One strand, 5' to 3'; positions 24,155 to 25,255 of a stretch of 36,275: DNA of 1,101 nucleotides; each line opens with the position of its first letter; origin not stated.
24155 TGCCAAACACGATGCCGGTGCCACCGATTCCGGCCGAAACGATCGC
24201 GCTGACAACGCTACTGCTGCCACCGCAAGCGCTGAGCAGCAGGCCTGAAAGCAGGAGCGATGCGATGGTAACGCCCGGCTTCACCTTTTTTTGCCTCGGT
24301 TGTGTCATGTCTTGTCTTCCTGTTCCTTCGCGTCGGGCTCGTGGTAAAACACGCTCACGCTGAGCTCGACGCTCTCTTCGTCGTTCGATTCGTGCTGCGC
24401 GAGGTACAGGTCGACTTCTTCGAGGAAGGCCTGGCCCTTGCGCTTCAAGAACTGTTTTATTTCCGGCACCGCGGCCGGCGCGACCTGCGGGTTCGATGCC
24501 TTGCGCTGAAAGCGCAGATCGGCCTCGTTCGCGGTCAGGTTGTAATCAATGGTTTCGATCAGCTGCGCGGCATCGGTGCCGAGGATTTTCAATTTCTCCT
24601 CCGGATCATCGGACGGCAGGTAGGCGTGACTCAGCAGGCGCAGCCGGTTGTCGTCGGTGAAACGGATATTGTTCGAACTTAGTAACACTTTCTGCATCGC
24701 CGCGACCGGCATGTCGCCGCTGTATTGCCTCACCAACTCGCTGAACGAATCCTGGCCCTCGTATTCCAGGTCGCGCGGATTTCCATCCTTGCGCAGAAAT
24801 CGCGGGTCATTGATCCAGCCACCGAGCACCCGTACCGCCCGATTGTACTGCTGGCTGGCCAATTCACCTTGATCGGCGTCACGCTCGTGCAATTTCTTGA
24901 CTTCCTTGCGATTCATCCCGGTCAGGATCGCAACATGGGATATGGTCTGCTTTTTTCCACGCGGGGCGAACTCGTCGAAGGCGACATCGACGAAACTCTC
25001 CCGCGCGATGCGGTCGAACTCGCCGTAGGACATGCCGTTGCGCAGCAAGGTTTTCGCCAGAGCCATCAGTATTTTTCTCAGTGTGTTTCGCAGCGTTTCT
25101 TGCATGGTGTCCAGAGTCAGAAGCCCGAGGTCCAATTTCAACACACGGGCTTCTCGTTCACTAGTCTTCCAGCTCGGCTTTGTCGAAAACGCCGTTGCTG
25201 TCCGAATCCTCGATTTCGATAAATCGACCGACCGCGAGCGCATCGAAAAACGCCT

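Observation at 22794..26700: Uncharacterised three-gene operon: two paralogous acidic lipoproteins bracketing a cytoplasmic HTH protein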

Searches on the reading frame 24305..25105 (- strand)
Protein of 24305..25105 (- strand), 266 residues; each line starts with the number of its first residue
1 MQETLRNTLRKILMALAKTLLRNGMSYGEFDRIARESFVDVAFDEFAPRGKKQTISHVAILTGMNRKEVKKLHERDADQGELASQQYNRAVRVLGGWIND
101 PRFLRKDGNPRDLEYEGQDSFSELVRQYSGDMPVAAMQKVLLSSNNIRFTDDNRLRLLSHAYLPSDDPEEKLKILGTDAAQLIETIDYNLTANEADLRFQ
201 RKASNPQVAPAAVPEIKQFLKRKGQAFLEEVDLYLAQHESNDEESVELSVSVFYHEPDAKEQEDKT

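Call 3: search_protein_families(library=pfam, proteins=[window:24305-25105:-], max_evalue=1)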
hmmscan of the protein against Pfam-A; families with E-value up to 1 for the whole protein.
window:24305-25105:- (266 aa): 1 family
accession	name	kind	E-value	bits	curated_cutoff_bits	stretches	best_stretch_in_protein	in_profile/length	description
PF20112.4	DUF6502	-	6.4e-52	176.5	27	1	5-240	4-240/268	Family of unknown function (DUF6502)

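Call 4: search_protein_families(library=ncbifam, proteins=[window:24305-25105:-], max_evalue=1)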
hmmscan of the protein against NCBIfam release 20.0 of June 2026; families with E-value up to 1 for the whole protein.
window:24305-25105:- (266 aa): 0 families

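Call 16: find_homologous_proteins(query=window:24305-25105:-)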
Query window:24305-25105:- (266 aa): 476 proteins with E <= 0.001 among 974 candidates; the best 120 are listed.
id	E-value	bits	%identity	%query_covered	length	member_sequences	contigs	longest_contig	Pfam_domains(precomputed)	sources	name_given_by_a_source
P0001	2.8e-169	579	100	100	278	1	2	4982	PF20112.5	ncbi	-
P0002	2.8e-169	579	100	100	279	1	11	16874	PF20112.5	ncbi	-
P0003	9.7e-169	577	99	100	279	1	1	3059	PF20112.5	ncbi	-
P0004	2.0e-168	576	99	100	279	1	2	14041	PF20112.5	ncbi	-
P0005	7.6e-168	574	99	100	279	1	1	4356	PF20112.5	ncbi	-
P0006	1.4e-167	574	99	100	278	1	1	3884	PF20112.5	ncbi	-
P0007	5.0e-167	572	98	100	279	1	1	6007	PF20112.5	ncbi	-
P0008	5.5e-167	572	99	100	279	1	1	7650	PF20112.5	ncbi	-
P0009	3.4e-160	549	99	95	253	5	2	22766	PF20112.5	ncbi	-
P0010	2.5e-159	547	99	95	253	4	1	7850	PF20112.5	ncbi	-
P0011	9.1e-135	466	79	100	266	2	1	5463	PF20112.5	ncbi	-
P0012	2.7e-134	465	78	100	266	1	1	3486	PF20112.5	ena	-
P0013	1.1e-133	463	78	100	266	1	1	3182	PF20112.5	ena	-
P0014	1.1e-132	459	78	99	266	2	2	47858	PF20112.5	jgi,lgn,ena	jgi:hypothetical protein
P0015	1.1e-132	459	79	99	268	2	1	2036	PF20112.5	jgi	jgi:hypothetical protein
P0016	1.2e-132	459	78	100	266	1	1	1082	PF20112.5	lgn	-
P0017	1.7e-132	459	78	100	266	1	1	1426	PF20112.5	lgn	-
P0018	2.3e-132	458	78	99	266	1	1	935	PF20112.5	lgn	-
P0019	3.2e-132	458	78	100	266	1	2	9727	PF20112.5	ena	-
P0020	5.9e-132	457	78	99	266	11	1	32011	PF20112.5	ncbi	-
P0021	1.4e-131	456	78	100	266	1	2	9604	PF20112.5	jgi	-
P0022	2.6e-131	455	76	100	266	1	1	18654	PF20112.5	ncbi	-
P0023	3.5e-131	454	78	99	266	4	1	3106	PF20112.5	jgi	jgi:hypothetical protein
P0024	6.9e-131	453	76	100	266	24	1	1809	PF20112.5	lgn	-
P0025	2.1e-130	452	77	99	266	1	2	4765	PF20112.5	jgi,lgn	-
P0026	2.2e-130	452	78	99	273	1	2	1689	PF20112.5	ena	-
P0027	2.2e-130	452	77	99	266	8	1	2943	PF20112.5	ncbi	-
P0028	2.7e-130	451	78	99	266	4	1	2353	PF20112.5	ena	-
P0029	1.2e-129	449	77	99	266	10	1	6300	PF20112.5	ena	-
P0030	1.3e-129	449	78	99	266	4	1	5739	PF20112.5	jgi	-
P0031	1.4e-129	449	78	99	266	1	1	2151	PF20112.5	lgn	-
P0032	2.4e-129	448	77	100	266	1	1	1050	PF20112.5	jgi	-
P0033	2.5e-129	448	77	100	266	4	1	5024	PF20112.5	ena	-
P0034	3.4e-129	448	76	99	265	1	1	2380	PF20112.5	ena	-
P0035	3.7e-129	448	76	100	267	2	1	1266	PF20112.5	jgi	jgi:hypothetical protein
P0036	4.9e-129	447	76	100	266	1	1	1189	PF20112.5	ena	-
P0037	2.1e-128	445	80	95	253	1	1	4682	PF20112.5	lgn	-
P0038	3.0e-128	445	77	100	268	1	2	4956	PF20112.5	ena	-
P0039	4.5e-128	444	76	99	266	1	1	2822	PF20112.5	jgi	-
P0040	4.8e-128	444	75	100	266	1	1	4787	PF20112.5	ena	-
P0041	5.2e-128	444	76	99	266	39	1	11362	PF20112.5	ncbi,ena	-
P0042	6.5e-128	444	76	100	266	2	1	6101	PF20112.5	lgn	-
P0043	7.9e-128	443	78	100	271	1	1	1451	PF20112.5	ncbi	-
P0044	8.7e-128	443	76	99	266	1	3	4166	PF20112.5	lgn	-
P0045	9.8e-128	443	77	99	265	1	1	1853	PF20112.5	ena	-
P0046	1.1e-127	443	77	96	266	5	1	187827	PF20112.5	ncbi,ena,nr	ncbi:MAG: DUF6502 family protein [Gammaproteobacteria bacterium]|nr:DUF6502 family protein [Gammapro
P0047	1.4e-127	443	76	99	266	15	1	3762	PF20112.5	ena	-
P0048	1.5e-127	443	76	99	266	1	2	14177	PF20112.5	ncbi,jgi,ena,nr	ncbi:MAG: DUF6502 family protein [Gammaproteobacteria bacterium]|nr:DUF6502 family protein [Gammapro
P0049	1.5e-127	443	77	99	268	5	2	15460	PF20112.5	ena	-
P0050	2.0e-127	442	77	99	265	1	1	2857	PF20112.5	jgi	-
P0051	4.2e-127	441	75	100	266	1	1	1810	PF20112.5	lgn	-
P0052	8.2e-127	440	75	100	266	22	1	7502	PF20112.5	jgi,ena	-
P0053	1.0e-126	440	75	100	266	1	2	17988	PF20112.5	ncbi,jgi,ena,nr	ncbi:MAG: DUF6502 family protein [Gammaproteobacteria bacterium]|nr:DUF6502 family protein [Gammapro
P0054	1.3e-126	439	76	99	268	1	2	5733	PF20112.5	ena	-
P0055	1.4e-126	439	76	99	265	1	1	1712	PF20112.5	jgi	jgi:hypothetical protein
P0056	5.6e-126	437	72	100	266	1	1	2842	PF20112.5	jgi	jgi:hypothetical protein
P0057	6.2e-126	437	75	99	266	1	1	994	PF20112.5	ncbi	-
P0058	7.9e-126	437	73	100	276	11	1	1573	PF20112.5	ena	-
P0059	1.1e-125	436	73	99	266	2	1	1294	PF20112.5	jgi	jgi:hypothetical protein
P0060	1.3e-125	436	76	99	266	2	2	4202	PF20112.5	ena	-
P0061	1.4e-125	436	73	99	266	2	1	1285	PF20112.5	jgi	jgi:Family of unknown function (DUF6502)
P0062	1.5e-125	436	72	100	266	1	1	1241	PF20112.5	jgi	-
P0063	1.6e-125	436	75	99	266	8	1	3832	PF20112.5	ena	-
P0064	2.1e-125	435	75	99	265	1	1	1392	PF20112.5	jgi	jgi:hypothetical protein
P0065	2.3e-125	435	74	99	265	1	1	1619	PF20112.5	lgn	-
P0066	3.4e-125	435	74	99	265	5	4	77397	PF20112.5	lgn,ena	-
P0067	4.2e-125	434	74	100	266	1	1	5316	PF20112.5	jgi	jgi:hypothetical protein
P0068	6.0e-125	434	74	100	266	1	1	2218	PF20112.5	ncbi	-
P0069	6.6e-125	434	74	99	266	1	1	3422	PF20112.5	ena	-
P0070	6.7e-125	434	75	99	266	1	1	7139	PF20112.5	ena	-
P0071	9.0e-125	433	73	100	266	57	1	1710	PF20112.5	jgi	-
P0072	1.1e-124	433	72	100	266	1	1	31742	PF20112.5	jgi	jgi:uncharacterized protein (UPF0297 family)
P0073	1.1e-124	433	72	100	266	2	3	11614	PF20112.5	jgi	jgi:hypothetical protein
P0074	1.4e-124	433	75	100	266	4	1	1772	PF20112.5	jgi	jgi:hypothetical protein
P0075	1.5e-124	433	73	100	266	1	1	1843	PF20112.5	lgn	-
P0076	2.0e-124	432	75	99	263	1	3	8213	PF20112.5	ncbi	-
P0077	2.2e-124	432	73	99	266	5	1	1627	PF20112.5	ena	-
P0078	2.2e-124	432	75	99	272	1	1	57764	PF20112.5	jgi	-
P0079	2.5e-124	432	73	100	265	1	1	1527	PF20112.5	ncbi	-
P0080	2.7e-124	432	73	100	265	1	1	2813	PF20112.5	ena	-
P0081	3.3e-124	432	72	99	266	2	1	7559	PF20112.5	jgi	jgi:hypothetical protein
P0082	3.3e-124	432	72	100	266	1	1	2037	PF20112.5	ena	-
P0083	4.1e-124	431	73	98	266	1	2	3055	PF20112.5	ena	-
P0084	5.2e-124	431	74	99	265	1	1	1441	PF20112.5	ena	-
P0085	5.8e-124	431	74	99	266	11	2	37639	PF20112.5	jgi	jgi:hypothetical protein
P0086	1.0e-123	430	73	99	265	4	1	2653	PF20112.5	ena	-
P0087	1.1e-123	430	72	98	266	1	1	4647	PF20112.5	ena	-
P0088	1.3e-123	430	72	100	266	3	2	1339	PF20112.5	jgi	jgi:hypothetical protein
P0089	1.3e-123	430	74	99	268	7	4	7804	PF20112.5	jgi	jgi:hypothetical protein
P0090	1.8e-123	429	74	96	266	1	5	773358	PF20112.5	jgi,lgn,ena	-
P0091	2.2e-123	429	73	100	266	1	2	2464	PF20112.5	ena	-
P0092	2.7e-123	429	72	100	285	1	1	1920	PF20112.5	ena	-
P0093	3.3e-123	428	73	99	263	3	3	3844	PF20112.5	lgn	-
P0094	4.0e-123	428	74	99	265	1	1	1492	PF20112.5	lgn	-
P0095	4.2e-123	428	76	94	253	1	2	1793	PF20112.5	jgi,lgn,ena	-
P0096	5.9e-123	427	72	99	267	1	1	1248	PF20112.5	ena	-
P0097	6.6e-123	427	74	96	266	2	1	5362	PF20112.5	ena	-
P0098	8.5e-123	427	74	96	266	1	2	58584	PF20112.5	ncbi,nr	ncbi:MAG: hypothetical protein GY875_13365 [Gammaproteobacteria bacterium]|nr:hypothetical protein [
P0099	9.3e-123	427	73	99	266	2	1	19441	PF20112.5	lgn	-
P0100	1.1e-122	427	72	100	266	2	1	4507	PF20112.5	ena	-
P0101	1.1e-122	427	76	95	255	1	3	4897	PF20112.5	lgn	-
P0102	1.2e-122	426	72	98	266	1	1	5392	PF20112.5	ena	-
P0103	2.2e-122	426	73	99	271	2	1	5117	PF20112.5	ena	-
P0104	2.5e-122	425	73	99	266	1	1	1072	PF20112.5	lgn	-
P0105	6.5e-122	424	73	99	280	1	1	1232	PF20112.5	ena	-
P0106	6.9e-122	424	71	100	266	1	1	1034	PF20112.5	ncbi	-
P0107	7.7e-122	424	76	94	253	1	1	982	PF20112.5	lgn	-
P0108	9.0e-122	424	72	99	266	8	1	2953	PF20112.5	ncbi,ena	-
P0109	1.1e-121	423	76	94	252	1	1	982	PF20112.5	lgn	-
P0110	1.1e-121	423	71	100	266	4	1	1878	PF20112.5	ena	-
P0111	1.1e-121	423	73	99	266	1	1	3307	PF20112.5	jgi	jgi:hypothetical protein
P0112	1.6e-121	423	71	99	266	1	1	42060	PF20112.5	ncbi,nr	ncbi:MAG: hypothetical protein GY785_17935 [Gammaproteobacteria bacterium]|nr:hypothetical protein [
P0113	2.2e-121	422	76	94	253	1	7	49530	PF20112.5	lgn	-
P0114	3.1e-121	422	72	99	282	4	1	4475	PF20112.5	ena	-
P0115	3.7e-121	422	71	100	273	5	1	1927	PF20112.5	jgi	jgi:hypothetical protein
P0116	6.3e-121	421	72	99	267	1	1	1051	PF20112.5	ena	-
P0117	8.4e-121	420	74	95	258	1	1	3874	PF20112.5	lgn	-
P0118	8.6e-121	420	76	94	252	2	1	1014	PF20112.5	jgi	-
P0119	1.1e-120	420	76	94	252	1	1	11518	PF20112.5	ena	-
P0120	1.2e-120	420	71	100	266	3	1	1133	PF20112.5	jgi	jgi:hypothetical protein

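Call 18: find_encoding_contigs(protein=P0090, flank=10000, max_places=3)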
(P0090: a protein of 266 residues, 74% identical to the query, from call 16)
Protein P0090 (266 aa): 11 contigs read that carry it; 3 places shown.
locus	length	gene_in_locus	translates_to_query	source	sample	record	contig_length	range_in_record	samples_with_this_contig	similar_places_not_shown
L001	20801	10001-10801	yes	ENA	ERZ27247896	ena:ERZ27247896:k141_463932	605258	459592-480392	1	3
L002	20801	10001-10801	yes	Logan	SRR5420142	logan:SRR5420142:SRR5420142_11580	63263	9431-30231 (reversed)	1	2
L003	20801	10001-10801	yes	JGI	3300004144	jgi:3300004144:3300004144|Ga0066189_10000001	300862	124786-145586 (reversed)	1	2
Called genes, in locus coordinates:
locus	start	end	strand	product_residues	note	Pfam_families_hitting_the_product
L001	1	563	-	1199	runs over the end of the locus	PF09699:Paired_CXXCH_1 (faint), PF14522:Cytochrome_C7 (faint), PF14537:Cytochrom_c3_2 (faint), PF22113:Mtrc-MtrF_II-IV_dom (faint)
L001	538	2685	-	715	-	-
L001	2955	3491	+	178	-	-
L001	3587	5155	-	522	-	PF02085:Cytochrom_CIII (faint), PF14522:Cytochrome_C7 (faint), PF14537:Cytochrom_c3_2 (faint)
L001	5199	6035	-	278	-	-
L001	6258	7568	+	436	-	PF00037:Fer4 (weak), PF12797:Fer4_2 (weak), PF12837:Fer4_6 (weak), PF13237:Fer4_10, PF14697:Fer4_21, PF12838:Fer4_7 (weak), PF07992:Pyr_redox_2, PF13738:Pyr_redox_3, +6 more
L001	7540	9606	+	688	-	PF08238:Sel1 (faint), PF24521:Ank_KRIT1 (faint), PF12796:Ank_2, PF13857:Ank_5 (weak), PF12796:Ank_2, PF13637:Ank_4 (weak), PF12796:Ank_2, PF13857:Ank_5 (weak), +2 more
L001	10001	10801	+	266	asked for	PF20112:DUF6502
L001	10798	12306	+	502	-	PF18914:DUF5666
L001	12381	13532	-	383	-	PF00089:Trypsin, PF13365:Trypsin_2, PF00595:PDZ (faint), PF13180:PDZ_2, PF17820:PDZ_6 (weak)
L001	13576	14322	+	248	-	PF01784:DUF34_NIF3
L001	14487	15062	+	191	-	PF10399:UCR_Fe-S_N, PF00355:Rieske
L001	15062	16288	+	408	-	PF00033:Cytochrome_B, PF13631:Cytochrom_B_N_2, PF00032:Cytochrom_B_C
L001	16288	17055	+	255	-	PF02167:Cytochrom_C1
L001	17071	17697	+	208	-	PF02798:GST_N, PF13409:GST_N_2, PF13417:GST_N_3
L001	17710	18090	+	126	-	PF04386:SspB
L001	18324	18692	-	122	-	PF02021:UPF0102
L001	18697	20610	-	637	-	PF04348:LppC, PF13458:Peripla_BP_6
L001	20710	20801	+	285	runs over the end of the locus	PF00590:TP_methylase, PF23016:RsmI_C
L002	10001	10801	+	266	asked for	PF20112:DUF6502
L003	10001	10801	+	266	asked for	PF20112:DUF6502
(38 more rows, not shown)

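Call 23: search_solved_structures(query=window:24305-25105:-, max_evalue=10, show_alignments=2)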
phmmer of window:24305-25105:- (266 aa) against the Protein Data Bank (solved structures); distinct sequences matched with E-value up to 10: 0.

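Call 28: search_protein_representatives(protein=window:24305-25105:-)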
Query: 266 residues. Proteins with E-value up to 0.001 (for the whole library): 3692; up to 1e-10: 1989; up to 1e-30: 275. The best 150 are listed.
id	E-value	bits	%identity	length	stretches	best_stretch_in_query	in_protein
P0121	1.5e-112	391.7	69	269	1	2-263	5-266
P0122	2.8e-63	230.4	45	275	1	5-258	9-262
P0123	4.2e-63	229.8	45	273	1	2-266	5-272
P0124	1.5e-59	218.1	45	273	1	3-258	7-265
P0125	7.4e-55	202.8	43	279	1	4-248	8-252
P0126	1.1e-54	202.3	41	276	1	4-261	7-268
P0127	1.3e-54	202.0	74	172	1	14-140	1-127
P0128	5.7e-54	199.9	72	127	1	14-140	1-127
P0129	2.2e-53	197.9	40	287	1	6-262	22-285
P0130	2.7e-52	194.4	40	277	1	4-263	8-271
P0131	1.9e-51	191.6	47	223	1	48-258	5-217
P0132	7.0e-51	189.8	41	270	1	4-261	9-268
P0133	2.3e-50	188.1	40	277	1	2-264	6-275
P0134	7.1e-50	186.5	41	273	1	5-246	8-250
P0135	1.6e-49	185.3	37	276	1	3-263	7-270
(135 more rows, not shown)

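Call 32: find_related_loci(query=A2, collection=genome_contigs, flank=8000)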
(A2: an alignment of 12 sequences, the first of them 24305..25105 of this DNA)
Query A2 (266 aa) in genome_contigs; peptide patterns used: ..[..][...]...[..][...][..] (x = any residue, [..] = any of these).
599 stretches matched a pattern (row limit reached: there are more); 548 encode a relative of the query (tblastn E <= 1e-3); the best 80 are kept; 80 distinct loci.
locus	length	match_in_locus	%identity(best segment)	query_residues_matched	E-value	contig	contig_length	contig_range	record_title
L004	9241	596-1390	78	1-265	2e-144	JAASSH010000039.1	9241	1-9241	MAG: Gammaproteobacteria bacterium isolate HS_metabat.13 HS_C287, whole genome shotgun sequence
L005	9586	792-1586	76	1-265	4e-141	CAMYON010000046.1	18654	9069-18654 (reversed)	MAG: uncultured Gammaproteobacteria bacterium isolate FCS_Gamma_011 genome assembly, contig: scaffold_512, whole genome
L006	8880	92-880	78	1-263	5e-141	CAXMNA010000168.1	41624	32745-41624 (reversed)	MAG: uncultured Gammaproteobacteria bacterium isolate 07C-BC-St02_bin.9.orig genome assembly, contig: k141_2044148, whol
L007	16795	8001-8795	78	1-265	3e-140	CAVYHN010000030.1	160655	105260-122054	MAG: uncultured Gammaproteobacteria bacterium isolate MFD03551.bin.2.49 genome assembly, contig: contig_35336, whole gen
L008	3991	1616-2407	76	1-264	3e-142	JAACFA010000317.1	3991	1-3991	MAG: Gammaproteobacteria bacterium isolate bin.4 scaffold_48126, whole genome shotgun sequence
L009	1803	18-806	78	1-263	7e-150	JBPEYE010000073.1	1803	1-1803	MAG: Gammaproteobacteria bacterium isolate MAG42 MAG42_MAG42_73, whole genome shotgun sequence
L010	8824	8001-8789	76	1-263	5e-139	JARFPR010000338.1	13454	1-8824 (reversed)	MAG: Gammaproteobacteria bacterium isolate MAG_Ve_Sed_03 k141_4437914, whole genome shotgun sequence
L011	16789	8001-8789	75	1-263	2e-138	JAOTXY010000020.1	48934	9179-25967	MAG: Gammaproteobacteria bacterium isolate 21_Jan_SF_Bin30 21_Jan_SF_Bin30_scaffold_315_c1, whole genome shotgun sequenc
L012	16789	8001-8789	76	1-263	1e-137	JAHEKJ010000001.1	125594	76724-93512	MAG: Gammaproteobacteria bacterium isolate Ww580 NODE_103_length_125594_cov_8.375874, whole genome shotgun sequence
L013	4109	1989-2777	76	1-263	9e-140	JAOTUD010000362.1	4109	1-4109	MAG: Gammaproteobacteria bacterium isolate 13_July_SF_Bin40 13_July_SF_Bin40_scaffold_12272_c1, whole genome shotgun seq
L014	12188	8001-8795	75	1-265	3e-136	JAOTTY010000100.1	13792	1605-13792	MAG: Gammaproteobacteria bacterium isolate 13_July_SF_Bin35 13_July_SF_Bin35_scaffold_1697_c1, whole genome shotgun sequ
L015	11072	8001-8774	75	1-258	5e-135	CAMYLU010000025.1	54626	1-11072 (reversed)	MAG: uncultured Gammaproteobacteria bacterium isolate FCS_Gamma_010 genome assembly, contig: scaffold_108, whole genome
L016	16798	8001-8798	74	1-265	1e-134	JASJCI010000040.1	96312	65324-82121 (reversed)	MAG: Gammaproteobacteria bacterium isolate MO_140.B7 MO_140.c_386, whole genome shotgun sequence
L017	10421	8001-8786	74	1-263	1e-133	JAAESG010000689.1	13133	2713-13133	MAG: Gammaproteobacteria bacterium isolate Ust_6 UstG_CONTIG5132129, whole genome shotgun sequence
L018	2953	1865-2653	72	1-263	1e-136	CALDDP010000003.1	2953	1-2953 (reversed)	MAG: uncultured Gammaproteobacteria bacterium isolate N1_Bin_MAXBIN__089_1 genome assembly, contig: c_000003869614, whol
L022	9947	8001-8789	70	1-263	3e-125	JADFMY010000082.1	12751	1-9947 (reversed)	MAG: Proteobacteria bacterium isolate B5T3L11 B5T3L11_NODE5124, whole genome shotgun sequence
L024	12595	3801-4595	68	1-263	2e-120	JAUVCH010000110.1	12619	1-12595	MAG: Gammaproteobacteria bacterium isolate CSMAG_266 CSMAG_266_k141_3541222_length_12619_cov_7.8311, whole genome shotgu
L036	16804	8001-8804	45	1-261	4e-74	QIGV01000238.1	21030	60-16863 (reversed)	MAG: Gammaproteobacteria bacterium isolate SZUA-140 Ga0063293_10001734, whole genome shotgun sequence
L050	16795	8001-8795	44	1-262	1e-70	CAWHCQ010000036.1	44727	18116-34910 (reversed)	MAG: uncultured Gammaproteobacteria bacterium isolate MFD03551.bin.2.59 genome assembly, contig: contig_4988, whole geno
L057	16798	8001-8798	43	1-263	3e-69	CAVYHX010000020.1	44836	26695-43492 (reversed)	MAG: uncultured Gammaproteobacteria bacterium isolate MFD03551.bin.2.57 genome assembly, contig: contig_59848, whole gen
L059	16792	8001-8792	43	2-262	2e-68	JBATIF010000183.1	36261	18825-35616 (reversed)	MAG: Gammaproteobacteria bacterium isolate MFD10279_ilm_asm_bin30 k127_312503, whole genome shotgun sequence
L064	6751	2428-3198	43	2-256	5e-67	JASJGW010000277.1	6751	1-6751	MAG: Gammaproteobacteria bacterium isolate ChS5.bin.15 ChesSed_k141_1722029, whole genome shotgun sequence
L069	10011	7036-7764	44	16-256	1e-66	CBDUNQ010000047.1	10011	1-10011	MAG TPA_asm: uncultured Gammaproteobacteria bacterium isolate SRR22808131_binner12_Refined_105 genome assembly, contig:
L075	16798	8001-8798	41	3-264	2e-64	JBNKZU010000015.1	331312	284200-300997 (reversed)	MAG: Thiohalomonadaceae bacterium isolate D1.bin.2.orig k141_1066149, whole genome shotgun sequence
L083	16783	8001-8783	41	2-256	1e-62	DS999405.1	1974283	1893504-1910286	gamma proteobacterium NOR5-3 scf_1108854218889 genomic scaffold, whole genome shotgun sequence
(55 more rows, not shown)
